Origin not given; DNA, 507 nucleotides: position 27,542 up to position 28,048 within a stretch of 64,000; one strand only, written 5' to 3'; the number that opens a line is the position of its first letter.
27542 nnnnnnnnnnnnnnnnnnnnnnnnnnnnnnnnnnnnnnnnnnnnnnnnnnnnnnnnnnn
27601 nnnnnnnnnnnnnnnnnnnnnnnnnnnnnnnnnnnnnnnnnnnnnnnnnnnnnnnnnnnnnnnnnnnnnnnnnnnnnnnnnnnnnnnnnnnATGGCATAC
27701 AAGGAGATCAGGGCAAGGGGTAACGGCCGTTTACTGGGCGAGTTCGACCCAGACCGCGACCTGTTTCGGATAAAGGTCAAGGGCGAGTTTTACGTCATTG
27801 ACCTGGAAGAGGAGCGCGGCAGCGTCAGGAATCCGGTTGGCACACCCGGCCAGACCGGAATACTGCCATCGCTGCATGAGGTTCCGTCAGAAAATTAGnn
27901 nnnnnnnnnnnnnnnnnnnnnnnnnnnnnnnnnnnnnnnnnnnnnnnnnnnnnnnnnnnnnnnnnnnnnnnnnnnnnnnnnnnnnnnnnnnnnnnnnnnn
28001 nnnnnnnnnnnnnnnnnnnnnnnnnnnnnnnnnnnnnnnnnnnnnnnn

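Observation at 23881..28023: Three copies of a conserved 'linear box + hairpin with conserved loop + U-tract' element at module junctions of the late operon (nut/put-like or boundary elements)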

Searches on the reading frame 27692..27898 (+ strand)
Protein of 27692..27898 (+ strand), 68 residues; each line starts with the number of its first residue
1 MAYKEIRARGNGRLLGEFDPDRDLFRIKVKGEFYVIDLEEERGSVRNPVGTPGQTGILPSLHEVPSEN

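Call 13: search_protein_families(library=pfam, proteins=[window:27692-27898:+], max_evalue=0.01)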
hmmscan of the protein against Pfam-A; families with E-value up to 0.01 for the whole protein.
window:27692-27898:+ (68 aa): 0 families

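Call 14: search_protein_families(library=phrogs, proteins=[window:27692-27898:+], max_evalue=0.001)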
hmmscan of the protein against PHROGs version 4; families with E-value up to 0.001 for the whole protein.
window:27692-27898:+ (68 aa): 0 families

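Call 59: find_homologous_proteins(query=window:27692-27898:+, max_evalue=0.01)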
Query window:27692-27898:+ (68 aa): 2 proteins with E <= 0.01 among 2 candidates.
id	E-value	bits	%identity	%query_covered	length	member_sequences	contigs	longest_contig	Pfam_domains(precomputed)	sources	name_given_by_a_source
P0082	5.6e-38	145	100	100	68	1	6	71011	-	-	-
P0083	1.4e-31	125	90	100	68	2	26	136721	-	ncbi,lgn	-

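Call 61: find_homologous_proteins(query=A4, max_evalue=0.001)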
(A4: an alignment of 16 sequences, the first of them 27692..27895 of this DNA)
Query A4 (16 sequences) (68 aa, profile of the alignment): 89 proteins with E <= 0.001 among 673 candidates.
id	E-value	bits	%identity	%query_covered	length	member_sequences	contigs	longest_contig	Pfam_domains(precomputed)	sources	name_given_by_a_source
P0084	2.4e-23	99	24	43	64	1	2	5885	-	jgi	jgi:hypothetical protein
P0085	8.9e-23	97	-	-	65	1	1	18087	-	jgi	jgi:hypothetical protein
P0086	1.4e-22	97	-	-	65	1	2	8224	-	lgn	-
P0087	2.3e-22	96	24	43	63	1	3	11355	-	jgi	jgi:hypothetical protein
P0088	2.5e-22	96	-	-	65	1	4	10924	-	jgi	jgi:hypothetical protein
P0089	3.2e-22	96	28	43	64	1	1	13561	-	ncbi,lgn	-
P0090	6.3e-22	95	-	-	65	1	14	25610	-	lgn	-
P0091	7.2e-21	91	28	43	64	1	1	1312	-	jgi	jgi:hypothetical protein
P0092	7.9e-21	91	-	-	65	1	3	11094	-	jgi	jgi:hypothetical protein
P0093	1.3e-20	91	35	46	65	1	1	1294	-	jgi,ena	-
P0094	1.5e-20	90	-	-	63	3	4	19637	-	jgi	jgi:hypothetical protein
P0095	3.4e-20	89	34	43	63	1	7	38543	-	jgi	jgi:hypothetical protein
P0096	7.0e-20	88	-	-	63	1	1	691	-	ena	-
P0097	8.2e-20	88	31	43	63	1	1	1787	-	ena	-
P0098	1.2e-19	87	-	-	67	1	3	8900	-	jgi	jgi:hypothetical protein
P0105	8.7e-18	81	29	56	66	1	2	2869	-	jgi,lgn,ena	-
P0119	1.2e-15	75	28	59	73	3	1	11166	-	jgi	jgi:hypothetical protein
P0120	1.5e-15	74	30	44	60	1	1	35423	-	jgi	jgi:hypothetical protein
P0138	6.5e-12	63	-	-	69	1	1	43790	-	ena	-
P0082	2.3e-11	61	100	100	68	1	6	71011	-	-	-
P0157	1.7e-10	58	-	-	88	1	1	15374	-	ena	-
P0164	1.1e-9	55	-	-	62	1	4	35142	-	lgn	-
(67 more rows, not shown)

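Call 64: search_protein_families(library=phrogs, proteins=[P0082, P0084, P0090, P0105, P0119, P0138, P0157], max_evalue=0.1)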
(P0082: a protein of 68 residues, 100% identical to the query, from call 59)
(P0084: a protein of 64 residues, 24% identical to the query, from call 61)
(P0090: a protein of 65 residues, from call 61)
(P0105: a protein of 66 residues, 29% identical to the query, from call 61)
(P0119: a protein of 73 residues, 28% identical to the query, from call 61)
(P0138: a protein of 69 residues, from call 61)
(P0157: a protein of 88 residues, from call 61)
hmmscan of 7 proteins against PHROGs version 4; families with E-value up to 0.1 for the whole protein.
P0082 (68 aa): 0 families

P0084 (64 aa): 0 families

P0090 (65 aa): 0 families

P0105 (66 aa): 0 families

P0119 (73 aa): 0 families

P0138 (69 aa): 0 families

P0157 (88 aa): 0 families

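Call 65: find_encoding_contigs(protein=P0138, flank=10000, max_places=1)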
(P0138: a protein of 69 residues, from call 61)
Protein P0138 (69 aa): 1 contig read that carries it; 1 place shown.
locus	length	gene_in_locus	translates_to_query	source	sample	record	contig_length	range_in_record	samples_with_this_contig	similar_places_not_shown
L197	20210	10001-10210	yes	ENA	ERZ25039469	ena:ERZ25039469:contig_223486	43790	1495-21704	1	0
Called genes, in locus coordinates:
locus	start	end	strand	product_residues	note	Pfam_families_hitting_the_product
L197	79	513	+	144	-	-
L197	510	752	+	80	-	-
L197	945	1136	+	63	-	-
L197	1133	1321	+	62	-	-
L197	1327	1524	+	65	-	-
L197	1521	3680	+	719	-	PF01551:Peptidase_M23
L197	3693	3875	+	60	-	-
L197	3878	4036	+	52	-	-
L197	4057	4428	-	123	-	-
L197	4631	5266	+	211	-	-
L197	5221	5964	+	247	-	-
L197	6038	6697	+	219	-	-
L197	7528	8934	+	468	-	-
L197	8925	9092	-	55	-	-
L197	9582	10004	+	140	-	-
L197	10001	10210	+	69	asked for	-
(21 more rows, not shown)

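Call 66: find_encoding_contigs(protein=P0120, flank=10000, max_places=1)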
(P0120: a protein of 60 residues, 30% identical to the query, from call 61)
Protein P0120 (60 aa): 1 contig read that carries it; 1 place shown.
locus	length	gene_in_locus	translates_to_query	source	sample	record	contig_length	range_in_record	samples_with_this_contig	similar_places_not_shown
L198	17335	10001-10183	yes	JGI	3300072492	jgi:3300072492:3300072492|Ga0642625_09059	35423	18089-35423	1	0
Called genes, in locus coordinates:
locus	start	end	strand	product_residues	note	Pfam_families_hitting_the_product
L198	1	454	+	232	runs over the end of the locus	PF01939:NucS_C (faint)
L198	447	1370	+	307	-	-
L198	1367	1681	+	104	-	-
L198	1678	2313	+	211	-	-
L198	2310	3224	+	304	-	PF11300:DUF3102 (weak)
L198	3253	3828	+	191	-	-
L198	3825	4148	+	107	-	-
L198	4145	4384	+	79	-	-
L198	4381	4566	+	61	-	-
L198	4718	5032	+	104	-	-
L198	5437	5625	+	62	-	-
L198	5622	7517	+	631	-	PF01551:Peptidase_M23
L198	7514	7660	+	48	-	-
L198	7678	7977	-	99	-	-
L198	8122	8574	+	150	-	PF03592:Terminase_2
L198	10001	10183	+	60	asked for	-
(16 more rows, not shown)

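Call 67: find_encoding_contigs(protein=P0164, flank=10000, max_places=1)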
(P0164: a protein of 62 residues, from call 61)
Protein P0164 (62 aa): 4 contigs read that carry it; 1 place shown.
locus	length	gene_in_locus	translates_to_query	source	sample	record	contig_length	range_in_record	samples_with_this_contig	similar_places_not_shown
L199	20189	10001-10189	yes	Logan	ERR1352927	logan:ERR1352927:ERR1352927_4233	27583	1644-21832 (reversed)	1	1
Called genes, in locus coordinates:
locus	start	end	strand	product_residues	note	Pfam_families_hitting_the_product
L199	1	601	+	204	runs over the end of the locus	-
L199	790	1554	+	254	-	-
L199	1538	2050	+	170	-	PF01850:PIN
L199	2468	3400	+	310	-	PF02899:Phage_int_SAM_1 (weak), PF13495:Phage_int_SAM_4, PF00589:Phage_integrase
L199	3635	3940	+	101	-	-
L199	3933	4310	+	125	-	-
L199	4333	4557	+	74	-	-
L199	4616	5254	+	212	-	-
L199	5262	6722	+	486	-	PF03237:Terminase_6N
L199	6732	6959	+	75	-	-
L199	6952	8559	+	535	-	-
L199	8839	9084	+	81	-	-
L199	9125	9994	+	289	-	PF04233:Phage_Mu_F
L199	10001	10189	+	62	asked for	-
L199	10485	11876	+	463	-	-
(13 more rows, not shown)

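Call 70: predict_structure(alignment_id=A5)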
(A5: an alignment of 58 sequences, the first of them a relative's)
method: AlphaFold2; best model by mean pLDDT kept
length: 68 residues; sequences in the alignment: 58
mean_pLDDT: 68.9   pTM: 0.42
mean pLDDT of the five models: 68.9, 68.3, 67.7, 67.6, 58.2
residues with pLDDT >= 90: 4; 70-90: 35; 50-70: 6; < 50: 23
segments of 3 or more residues with pLDDT < 50: 46-68
pLDDT, mean of each block of 10 residues (from residue 1): 82 87 87 84 52 42 43
secondary structure, 60 per line:
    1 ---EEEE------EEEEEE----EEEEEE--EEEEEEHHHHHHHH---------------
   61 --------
elements in order: E4-7 E14-19 E24-29 E32-37 H38-45

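Call 73: fold_search(model_id=the predicted structure, library=pdb)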
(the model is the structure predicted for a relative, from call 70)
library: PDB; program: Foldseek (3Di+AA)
matches with E <= 10: 241; with E <= 0.001: 0
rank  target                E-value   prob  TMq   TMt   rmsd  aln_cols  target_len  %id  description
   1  2h4o_A                1.0e+00  0.33  0.39  0.43  13.2        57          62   16  X-ray Crystal Structure of Protein yonK from Bacillus subtilis. Northeast Structural Genomics Consortium Target SR415 (released 2006-07-25)
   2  4h5y                  1.2e+00  0.18  0.29  0.06   6.8        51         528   16  High-resolution crystal structure of Legionella pneumophila LidA (60-594) (released 2013-09-25)
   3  9fs9_B                1.6e+00  0.35  0.33  0.28   7.8        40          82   18  Self assembly domain of the surface layer protein of Viridibacillus arvi (aa 765-844) (released 2024-08-28)
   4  7fj7_B                1.6e+00  0.14  0.27  0.08   5.5        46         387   17  KpAckA (PduW) native structure (released 2022-08-10)
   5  9fs9_A                1.8e+00  0.33  0.33  0.28   7.7        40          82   18  Self assembly domain of the surface layer protein of Viridibacillus arvi (aa 765-844) (released 2024-08-28)
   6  5k8j_A                1.8e+00  0.06  0.25  0.21  10.0        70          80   13  Structure of Caulobacter crescentus VapBC1 (apo form) (released 2016-12-28)
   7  7ytu_A                2.0e+00  0.23  0.36  0.38   8.8        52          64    6  Crystal structure of vaccinia virus G3/L5 sub-complex (SeMet-labeled, P31 space group) (released 2023-02-08)
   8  7afi_X                2.1e+00  0.11  0.24  0.13   6.6        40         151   22  Bacterial 30S ribosomal subunit assembly complex state C (body domain) (released 2021-07-07)
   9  5e9t_D                2.2e+00  0.28  0.36  0.07   4.3        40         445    8  Crystal structure of GtfA/B complex (released 2016-03-02)
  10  5vfx_H                2.2e+00  0.09  0.22  0.16   6.6        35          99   31  Structure of an accessory protein of the pCW3 relaxosome in complex with the origin of transfer (oriT) DNA (released 2018-04-18)
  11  4op0_A                2.4e+00  0.18  0.29  0.08   5.5        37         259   19  Crystal structure of biotin protein ligase (RV3279C) of Mycobacterium tuberculosis, complexed with biotinyl-5'-AMP (released 2014-04-30)
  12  7yl4_A                2.6e+00  0.20  0.35  0.06   7.4        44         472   11  Cell surface protein YwfG protein (apo form) (released 2023-06-07)
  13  7npa_A                2.6e+00  0.08  0.24  0.03  16.7        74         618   15  Crystal structure of the Coenzyme F420-dependent sulfite reductase from Methanothermococcus thermolithotrophicus at 1. (released 2022-03-23)
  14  3cqz_I                2.6e+00  0.04  0.18  0.13  11.7        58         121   10  Crystal structure of 10 subunit RNA polymerase II in complex with the inhibitor alpha-amanitin (released 2008-07-22)
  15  2bzy_A                2.6e+00  0.03  0.16  0.17  10.3        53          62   13  Homodimer of CrkL-SH3C domain (released 2006-09-28)
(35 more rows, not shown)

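Call 74: fold_search(model_id=the predicted structure, library=viral)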
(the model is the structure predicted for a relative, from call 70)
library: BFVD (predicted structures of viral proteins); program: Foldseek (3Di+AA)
matches with E <= 10: 861; with E <= 0.001: 0
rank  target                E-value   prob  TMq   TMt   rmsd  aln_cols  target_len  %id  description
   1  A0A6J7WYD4            8.1e-02  0.99  0.41  0.39   2.2        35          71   28  Uncharacterized protein [uncultured Caudovirales phage]
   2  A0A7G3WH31            2.2e-01  0.84  0.39  0.49   3.9        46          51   20  Uncharacterized protein [Arthronema virus TR020]
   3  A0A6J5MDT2            2.6e-01  0.16  0.26  0.25  11.4        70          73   16  Uncharacterized protein [uncultured Caudovirales phage]
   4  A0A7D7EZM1            3.2e-01  0.23  0.29  0.27  10.4        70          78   16  (no name in the UniProt tables at hand)
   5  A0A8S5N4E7            3.6e-01  0.60  0.40  0.39   4.5        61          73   18  Uncharacterized protein [Siphoviridae sp. ctlSa24]
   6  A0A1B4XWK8            3.6e-01  0.44  0.32  0.30   8.4        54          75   20  Uncharacterized protein [Tenacibaculum phage pT24]
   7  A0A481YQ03            3.6e-01  0.20  0.26  0.22  14.1        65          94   15  HNH endonuclease [Iridovirus LCIVAC01]
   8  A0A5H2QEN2            3.9e-01  0.41  0.31  0.14   6.2        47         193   26  (no name in the UniProt tables at hand)
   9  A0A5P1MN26            4.1e-01  0.82  0.35  0.56   2.4        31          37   16  Uncharacterized protein [Shigella phage Sfin-2]
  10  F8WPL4                4.4e-01  0.41  0.35  0.18   6.1        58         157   21  (no name in the UniProt tables at hand)
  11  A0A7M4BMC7            4.4e-01  0.33  0.29  0.19   6.9        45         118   20  Putative endonuclease [Escherichia phage CLB_P1]
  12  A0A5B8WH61            4.4e-01  0.30  0.31  0.22  10.6        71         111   17  Uncharacterized protein [Arthrobacter phage Qui]
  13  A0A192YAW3            5.0e-01  0.72  0.38  0.51   3.8        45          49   18  Uncharacterized protein [Morganella phage vB_MmoM_MP1]
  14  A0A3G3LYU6            5.0e-01  0.63  0.34  0.21   6.3        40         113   20  Uncharacterized protein [Brevibacterium phage Cantare]
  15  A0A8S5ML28            5.0e-01  0.41  0.40  0.43  12.6        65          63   11  YonK protein [Siphoviridae sp. ctXZx16]
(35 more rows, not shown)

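Call 101: search_protein_representatives(alignment_id=A5)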
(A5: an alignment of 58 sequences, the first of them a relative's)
Query: 58 sequences, 66 profile positions. Proteins with E-value up to 0.001 (for the whole library): 184; up to 1e-10: 27; up to 1e-30: 0. The best 150 are listed.
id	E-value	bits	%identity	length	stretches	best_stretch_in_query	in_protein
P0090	4.5e-22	93.2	-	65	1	1-63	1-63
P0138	8.0e-22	92.5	-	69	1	6-66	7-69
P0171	8.6e-21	89.1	-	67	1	7-66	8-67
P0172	2.3e-19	84.6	-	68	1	5-60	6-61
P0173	5.2e-19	83.4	-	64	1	1-62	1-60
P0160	6.7e-19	83.1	-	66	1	4-63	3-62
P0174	9.0e-19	82.7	-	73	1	9-55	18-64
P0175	3.7e-17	77.5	-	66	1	4-65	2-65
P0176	1.3e-16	75.7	-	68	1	9-64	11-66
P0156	1.4e-16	75.7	-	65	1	9-59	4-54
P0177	9.5e-16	73.0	-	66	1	9-66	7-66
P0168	9.5e-16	73.0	-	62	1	11-62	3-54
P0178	2.4e-15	71.7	-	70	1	6-60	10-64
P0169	4.3e-15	70.9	-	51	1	18-66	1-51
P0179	8.8e-15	69.9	-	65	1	1-61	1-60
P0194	5.9e-10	54.4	-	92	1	14-53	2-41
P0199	1.2e-09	53.4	-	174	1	10-61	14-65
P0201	4.0e-09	51.8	-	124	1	15-54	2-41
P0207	1.2e-08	50.2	-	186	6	18-33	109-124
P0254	4.4e-06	42.0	-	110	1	3-59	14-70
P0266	1.0e-05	40.9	-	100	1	12-51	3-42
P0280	2.7e-05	39.5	-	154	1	8-54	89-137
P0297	8.7e-05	37.9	-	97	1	14-57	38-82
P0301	1.0e-04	37.7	-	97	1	7-60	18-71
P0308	1.8e-04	36.9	-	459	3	18-32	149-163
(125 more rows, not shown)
